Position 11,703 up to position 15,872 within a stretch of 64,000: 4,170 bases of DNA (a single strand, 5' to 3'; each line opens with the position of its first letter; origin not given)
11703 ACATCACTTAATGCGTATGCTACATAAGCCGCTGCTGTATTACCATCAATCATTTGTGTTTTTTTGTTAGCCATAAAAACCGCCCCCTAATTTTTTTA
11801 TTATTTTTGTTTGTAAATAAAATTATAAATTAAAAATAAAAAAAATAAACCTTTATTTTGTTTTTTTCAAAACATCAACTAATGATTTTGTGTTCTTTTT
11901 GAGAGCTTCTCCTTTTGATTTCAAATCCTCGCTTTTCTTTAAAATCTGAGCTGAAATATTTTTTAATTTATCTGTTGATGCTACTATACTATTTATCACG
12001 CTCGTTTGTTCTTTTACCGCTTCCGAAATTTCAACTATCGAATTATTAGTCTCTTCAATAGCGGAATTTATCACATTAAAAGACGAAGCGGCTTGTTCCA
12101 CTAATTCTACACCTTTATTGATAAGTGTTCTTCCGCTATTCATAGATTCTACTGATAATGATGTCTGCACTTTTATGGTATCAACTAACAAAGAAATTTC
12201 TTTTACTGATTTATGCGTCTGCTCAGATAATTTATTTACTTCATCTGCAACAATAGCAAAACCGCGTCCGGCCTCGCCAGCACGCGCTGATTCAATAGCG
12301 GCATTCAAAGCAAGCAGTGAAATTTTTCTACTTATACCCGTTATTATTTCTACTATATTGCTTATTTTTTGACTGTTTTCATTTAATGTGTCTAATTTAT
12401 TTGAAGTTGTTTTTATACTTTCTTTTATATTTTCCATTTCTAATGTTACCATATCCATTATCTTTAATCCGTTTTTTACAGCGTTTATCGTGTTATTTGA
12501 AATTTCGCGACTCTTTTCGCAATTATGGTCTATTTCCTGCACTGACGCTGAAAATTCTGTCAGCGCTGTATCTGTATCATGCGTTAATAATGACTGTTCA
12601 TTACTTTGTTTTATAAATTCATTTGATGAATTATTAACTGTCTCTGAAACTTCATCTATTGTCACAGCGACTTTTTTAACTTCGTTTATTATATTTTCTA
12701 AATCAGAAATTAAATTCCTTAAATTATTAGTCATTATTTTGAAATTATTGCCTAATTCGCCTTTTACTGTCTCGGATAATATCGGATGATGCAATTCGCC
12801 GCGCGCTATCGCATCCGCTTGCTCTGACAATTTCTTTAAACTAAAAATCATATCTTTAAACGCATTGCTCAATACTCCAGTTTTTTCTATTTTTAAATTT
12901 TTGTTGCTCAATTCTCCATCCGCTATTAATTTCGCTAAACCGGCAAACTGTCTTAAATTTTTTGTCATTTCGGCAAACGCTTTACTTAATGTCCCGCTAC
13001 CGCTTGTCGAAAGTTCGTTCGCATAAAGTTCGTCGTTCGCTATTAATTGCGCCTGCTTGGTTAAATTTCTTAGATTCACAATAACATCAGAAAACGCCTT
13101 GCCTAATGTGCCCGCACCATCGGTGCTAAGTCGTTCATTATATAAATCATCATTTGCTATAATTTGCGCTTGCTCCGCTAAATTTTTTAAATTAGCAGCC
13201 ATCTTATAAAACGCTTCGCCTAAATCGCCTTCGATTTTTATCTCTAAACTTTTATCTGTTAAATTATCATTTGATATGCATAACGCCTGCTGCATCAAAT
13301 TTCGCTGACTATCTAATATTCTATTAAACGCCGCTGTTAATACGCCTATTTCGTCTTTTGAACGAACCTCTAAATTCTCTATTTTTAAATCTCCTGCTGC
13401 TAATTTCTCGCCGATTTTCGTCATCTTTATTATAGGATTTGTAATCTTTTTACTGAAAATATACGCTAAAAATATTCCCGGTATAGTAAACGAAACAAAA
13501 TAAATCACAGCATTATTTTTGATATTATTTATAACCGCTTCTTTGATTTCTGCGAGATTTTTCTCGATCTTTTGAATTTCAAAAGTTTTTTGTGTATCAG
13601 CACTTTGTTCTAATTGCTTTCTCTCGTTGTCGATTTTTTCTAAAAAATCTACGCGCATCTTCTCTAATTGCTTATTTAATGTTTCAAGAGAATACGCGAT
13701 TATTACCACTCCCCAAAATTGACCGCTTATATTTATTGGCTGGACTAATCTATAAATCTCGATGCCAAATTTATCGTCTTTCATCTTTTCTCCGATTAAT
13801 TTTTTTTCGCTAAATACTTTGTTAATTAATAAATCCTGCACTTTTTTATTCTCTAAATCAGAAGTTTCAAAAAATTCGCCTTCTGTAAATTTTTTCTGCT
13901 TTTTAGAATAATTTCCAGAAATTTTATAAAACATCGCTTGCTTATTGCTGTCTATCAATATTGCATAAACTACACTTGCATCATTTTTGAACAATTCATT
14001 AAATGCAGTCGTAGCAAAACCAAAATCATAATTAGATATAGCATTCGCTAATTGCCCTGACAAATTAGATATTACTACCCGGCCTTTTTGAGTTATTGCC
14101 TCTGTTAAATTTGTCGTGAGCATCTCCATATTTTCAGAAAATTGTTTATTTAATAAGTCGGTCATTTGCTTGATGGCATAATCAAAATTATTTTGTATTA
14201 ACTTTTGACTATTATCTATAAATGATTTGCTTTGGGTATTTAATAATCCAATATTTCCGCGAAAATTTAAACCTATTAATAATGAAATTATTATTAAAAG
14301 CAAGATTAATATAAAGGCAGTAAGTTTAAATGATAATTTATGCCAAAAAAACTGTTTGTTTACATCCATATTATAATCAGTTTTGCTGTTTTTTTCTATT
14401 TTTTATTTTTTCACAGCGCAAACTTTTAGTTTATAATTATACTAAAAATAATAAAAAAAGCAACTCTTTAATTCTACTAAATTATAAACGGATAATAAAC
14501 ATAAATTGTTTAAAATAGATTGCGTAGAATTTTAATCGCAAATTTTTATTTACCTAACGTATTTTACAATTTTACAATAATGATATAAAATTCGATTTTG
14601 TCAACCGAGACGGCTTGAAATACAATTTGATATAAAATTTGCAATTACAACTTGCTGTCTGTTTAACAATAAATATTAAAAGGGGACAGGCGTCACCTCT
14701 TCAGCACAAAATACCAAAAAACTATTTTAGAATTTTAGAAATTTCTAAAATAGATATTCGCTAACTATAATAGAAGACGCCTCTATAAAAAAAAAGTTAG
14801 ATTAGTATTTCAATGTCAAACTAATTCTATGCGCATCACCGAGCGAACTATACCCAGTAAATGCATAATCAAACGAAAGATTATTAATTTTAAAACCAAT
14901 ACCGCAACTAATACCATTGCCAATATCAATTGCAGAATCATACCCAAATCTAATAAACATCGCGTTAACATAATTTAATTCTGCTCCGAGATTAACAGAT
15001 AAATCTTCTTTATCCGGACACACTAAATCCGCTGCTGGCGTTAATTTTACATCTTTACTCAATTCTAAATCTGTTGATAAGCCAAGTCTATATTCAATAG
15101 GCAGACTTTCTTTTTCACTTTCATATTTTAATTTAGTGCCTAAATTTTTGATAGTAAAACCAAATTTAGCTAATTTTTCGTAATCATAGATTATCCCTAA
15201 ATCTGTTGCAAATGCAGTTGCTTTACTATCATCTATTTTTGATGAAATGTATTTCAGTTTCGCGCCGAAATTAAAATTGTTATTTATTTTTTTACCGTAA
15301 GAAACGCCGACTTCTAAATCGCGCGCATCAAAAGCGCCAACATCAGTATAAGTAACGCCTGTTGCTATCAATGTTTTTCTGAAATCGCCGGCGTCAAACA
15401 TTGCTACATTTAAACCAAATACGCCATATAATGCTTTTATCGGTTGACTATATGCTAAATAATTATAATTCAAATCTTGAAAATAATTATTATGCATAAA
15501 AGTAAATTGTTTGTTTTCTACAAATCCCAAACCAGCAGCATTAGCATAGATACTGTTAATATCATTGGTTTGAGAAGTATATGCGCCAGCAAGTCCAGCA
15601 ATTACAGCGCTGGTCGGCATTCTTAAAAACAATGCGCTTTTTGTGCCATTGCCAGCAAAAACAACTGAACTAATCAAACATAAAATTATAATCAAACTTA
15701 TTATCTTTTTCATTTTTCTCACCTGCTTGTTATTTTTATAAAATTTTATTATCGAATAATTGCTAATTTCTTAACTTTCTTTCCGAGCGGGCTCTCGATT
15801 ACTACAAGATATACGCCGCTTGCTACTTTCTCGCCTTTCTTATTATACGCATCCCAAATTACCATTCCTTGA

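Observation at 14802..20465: T9SS cargo gene split by an apparent +1 frameshift in a T4 run, sitting next to a PorV/PorQ-type outer-membrane protein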

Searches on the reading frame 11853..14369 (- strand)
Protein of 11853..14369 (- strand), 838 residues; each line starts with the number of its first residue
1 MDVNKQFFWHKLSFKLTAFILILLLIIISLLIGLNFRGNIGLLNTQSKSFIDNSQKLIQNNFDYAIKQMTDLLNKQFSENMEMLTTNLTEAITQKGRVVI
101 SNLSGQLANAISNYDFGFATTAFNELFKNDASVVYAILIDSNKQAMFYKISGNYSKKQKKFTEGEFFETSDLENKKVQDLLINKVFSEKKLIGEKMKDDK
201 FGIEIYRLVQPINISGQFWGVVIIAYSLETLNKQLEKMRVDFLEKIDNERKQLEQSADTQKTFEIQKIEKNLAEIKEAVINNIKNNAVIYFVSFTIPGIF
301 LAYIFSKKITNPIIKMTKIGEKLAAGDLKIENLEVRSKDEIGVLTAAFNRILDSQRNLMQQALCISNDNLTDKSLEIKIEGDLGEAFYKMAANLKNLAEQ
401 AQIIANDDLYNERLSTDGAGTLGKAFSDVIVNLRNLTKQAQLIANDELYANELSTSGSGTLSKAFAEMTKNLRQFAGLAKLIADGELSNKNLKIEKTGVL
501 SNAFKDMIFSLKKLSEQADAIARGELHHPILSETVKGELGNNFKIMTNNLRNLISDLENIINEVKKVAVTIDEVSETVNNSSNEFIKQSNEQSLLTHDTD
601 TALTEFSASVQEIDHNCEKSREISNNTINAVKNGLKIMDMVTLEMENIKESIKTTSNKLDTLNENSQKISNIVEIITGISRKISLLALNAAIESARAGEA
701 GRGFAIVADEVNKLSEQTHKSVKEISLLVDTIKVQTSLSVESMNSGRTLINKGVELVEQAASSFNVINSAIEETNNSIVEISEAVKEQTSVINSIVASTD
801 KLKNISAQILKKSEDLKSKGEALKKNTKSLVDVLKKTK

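Call 6: search_protein_families(library=pfam, proteins=[window:11853-14369:-], max_evalue=0.01)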
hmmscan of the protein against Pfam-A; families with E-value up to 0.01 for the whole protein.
window:11853-14369:- (838 aa): 3 families
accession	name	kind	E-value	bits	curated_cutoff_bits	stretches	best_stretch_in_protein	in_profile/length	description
PF00015.26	MCPsignal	-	6.2e-39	134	34.6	2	629-805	9-171/172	Methyl-accepting chemotaxis protein (MCP) signalling domain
PF00672.30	HAMP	-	2.3e-13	50.7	25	1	305-354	2-50/53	HAMP domain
PF02743.24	dCache_1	-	0.00022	21.3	45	1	58-239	18-163/240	Cache domain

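Call 7: search_protein_families(library=ncbifam, proteins=[window:11853-14369:-], max_evalue=0.01)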
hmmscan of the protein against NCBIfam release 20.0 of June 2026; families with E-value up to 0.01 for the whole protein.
window:11853-14369:- (838 aa): 9 families
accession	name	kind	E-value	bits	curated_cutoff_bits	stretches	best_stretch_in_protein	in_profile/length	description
NF058645.1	MCPCtpMPsAe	equivalog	1.7e-48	165.8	900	2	506-814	228-533/558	methyl-accepting chemotaxis protein CtpM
NF041847.1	transduc_aer2_vibrio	equivalog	1.7e-22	79.5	1200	1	502-834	450-749/804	aerotaxis transducer Aer2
NF047851.1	MCPCitTducer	equivalog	6.9e-22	78.2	900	1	510-818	220-509/553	methyl-accepting chemotaxis citrate transducer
NF007309.0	PRK09793.1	equivalog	8.3e-22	77.8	903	1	506-809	213-483/533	methyl-accepting chemotaxis protein IV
NF011615.0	PRK15041.1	equivalog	4.5e-21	75.1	947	1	507-809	218-490/554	methyl-accepting chemotaxis protein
NF011622.0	PRK15048.1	equivalog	1.4e-18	67.4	900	1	535-793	243-483/553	methyl-accepting chemotaxis protein II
NF050802.1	AspChtxCcaA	equivalog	6.5e-16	57.8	1300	1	516-789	420-695/700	aspartate chemotaxis receptor CcaA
NF053592.1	HK_near_YfiR_like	equivalog_domain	4.3e-06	26.4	194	1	279-353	146-219/223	sensor histidine kinase, YfiR-like protein-associated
NF049995.1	A1S_2505_Nterm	subfamily_domain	0.002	18.3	45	0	216-287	29-99/109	A1S_2505 family phage non-structural protein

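Call 18: find_encoding_contigs(protein=window:11853-14369:-, flank=10000, max_places=10)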
Protein window:11853-14369:- (838 aa): 1 contig read that carries it; 1 place shown.
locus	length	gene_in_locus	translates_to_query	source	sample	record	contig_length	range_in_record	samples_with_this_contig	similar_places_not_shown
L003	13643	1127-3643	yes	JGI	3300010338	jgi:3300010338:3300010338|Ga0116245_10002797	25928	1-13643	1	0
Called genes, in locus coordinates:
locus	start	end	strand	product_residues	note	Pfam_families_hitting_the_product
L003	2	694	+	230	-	?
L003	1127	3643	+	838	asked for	PF00672:HAMP, PF00015:MCPsignal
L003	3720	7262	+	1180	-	PF01855:POR_N, PF17147:PFOR_II, PF01558:POR, PF10371:EKR, PF12838:Fer4_7, PF13183:Fer4_8, PF13187:Fer4_9, PF13484:Fer4_16, +6 more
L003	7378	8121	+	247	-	PF01145:Band_7, PF13421:Band_7_1 (weak)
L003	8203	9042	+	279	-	PF00085:Thioredoxin, PF14561:TPR_20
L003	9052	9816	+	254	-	PF01048:PNP_UDP_1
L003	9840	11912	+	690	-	PF03717:PBP_dimer, PF21922:PBP_dimer_2 (weak), PF00905:Transpeptidase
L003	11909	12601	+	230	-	PF04367:DUF502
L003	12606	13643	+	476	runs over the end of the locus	PF01973:MptE-like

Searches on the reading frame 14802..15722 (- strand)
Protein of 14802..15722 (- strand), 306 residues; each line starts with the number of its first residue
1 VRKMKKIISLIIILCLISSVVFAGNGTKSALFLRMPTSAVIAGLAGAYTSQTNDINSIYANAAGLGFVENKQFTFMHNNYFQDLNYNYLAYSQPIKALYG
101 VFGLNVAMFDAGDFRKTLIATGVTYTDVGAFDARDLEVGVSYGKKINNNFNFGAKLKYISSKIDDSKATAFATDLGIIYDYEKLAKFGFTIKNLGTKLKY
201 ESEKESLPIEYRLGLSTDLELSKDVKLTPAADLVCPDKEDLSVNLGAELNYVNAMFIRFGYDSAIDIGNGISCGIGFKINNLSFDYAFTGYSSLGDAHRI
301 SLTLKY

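Call 6: search_protein_families(library=pfam, proteins=[window:14802-15722:-], max_evalue=0.01)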
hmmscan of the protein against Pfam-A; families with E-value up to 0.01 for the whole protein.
window:14802-15722:- (306 aa): 3 families
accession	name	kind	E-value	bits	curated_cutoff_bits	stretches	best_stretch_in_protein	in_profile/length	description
PF19572.5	PorV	-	1.7e-05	24.9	27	1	31-232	14-232/243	Type IX secretion system protein PorV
PF03687.19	UPF0164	-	0.00055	19.3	21.4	1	33-111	44-120/325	Uncharacterised protein family (UPF0164)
PF18990.6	DUF5723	-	0.00088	19.5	26.8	0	136-161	127-152/376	Family of unknown function (DUF5723)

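Call 7: search_protein_families(library=ncbifam, proteins=[window:14802-15722:-], max_evalue=0.01)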
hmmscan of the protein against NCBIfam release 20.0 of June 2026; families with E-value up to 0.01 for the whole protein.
window:14802-15722:- (306 aa): 6 families
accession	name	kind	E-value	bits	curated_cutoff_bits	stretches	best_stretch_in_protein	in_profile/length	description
NF033709.1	PorV_fam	subfamily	4.4e-56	190.8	90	1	28-305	2-325/326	PorV/PorQ family protein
NF033711.1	T9SS_PorQ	equivalog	4e-39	134.6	220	2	5-220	1-214/335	type IX secretion system protein PorQ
NF033710.1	T9SS_OM_PorV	equivalog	2.1e-23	83.1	250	2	27-233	23-245/367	type IX secretion system outer membrane channel protein PorV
NF052325.1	PorVQ2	equivalog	2.8e-19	69.2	325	2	27-197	24-201/354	putative type IX sorting system protein PorV2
TIGR03519.1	T9SS_PorP_fam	subfamily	7.5e-11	42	90.55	1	4-303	1-289/292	PorP/SprF family type IX secretion system membrane protein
NF053685.1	BamG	equivalog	0.0032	16.6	250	1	138-228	137-227/397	BamG family beta-barrel-assembly machinery protein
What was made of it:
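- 14802..15722 (-): PorV/PorQ-family outer-membrane beta-barrel gene, 26 nt downstream of the cargo gene on the same strand. The PorQ and PorV equivalog cutoffs are not reached (call 7).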

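Call 29: find_encoding_contigs(protein=window:14802-15713:-, flank=10000, max_places=10)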
Protein window:14802-15713:- (303 aa): 1 contig read that carries it; 1 place shown.
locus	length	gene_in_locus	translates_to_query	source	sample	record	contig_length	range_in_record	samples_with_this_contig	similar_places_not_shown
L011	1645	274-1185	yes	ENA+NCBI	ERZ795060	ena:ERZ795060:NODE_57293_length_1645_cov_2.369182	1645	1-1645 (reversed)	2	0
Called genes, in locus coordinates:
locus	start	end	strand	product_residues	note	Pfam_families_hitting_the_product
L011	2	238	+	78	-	PF13585:CHU_C (weak), PF18962:Por_Secre_tail (weak)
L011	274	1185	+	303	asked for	PF19572:PorV (faint)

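Call 68: search_solved_structures(query=window:14802-15713:-, max_evalue=1)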
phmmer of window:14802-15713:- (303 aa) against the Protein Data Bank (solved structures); distinct sequences matched with E-value up to 1: 1.
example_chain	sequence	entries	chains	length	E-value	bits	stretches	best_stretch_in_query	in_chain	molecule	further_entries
6h3i_F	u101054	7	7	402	1.2e-05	28.2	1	2-215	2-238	PorV | Type IX secretion system protein PorV domain-containing protein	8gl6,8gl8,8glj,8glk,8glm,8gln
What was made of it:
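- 14802..15722 (-): The only PDB match is F. johnsoniae PorV, 6h3i_F, E=1.2e-5 (call 68).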
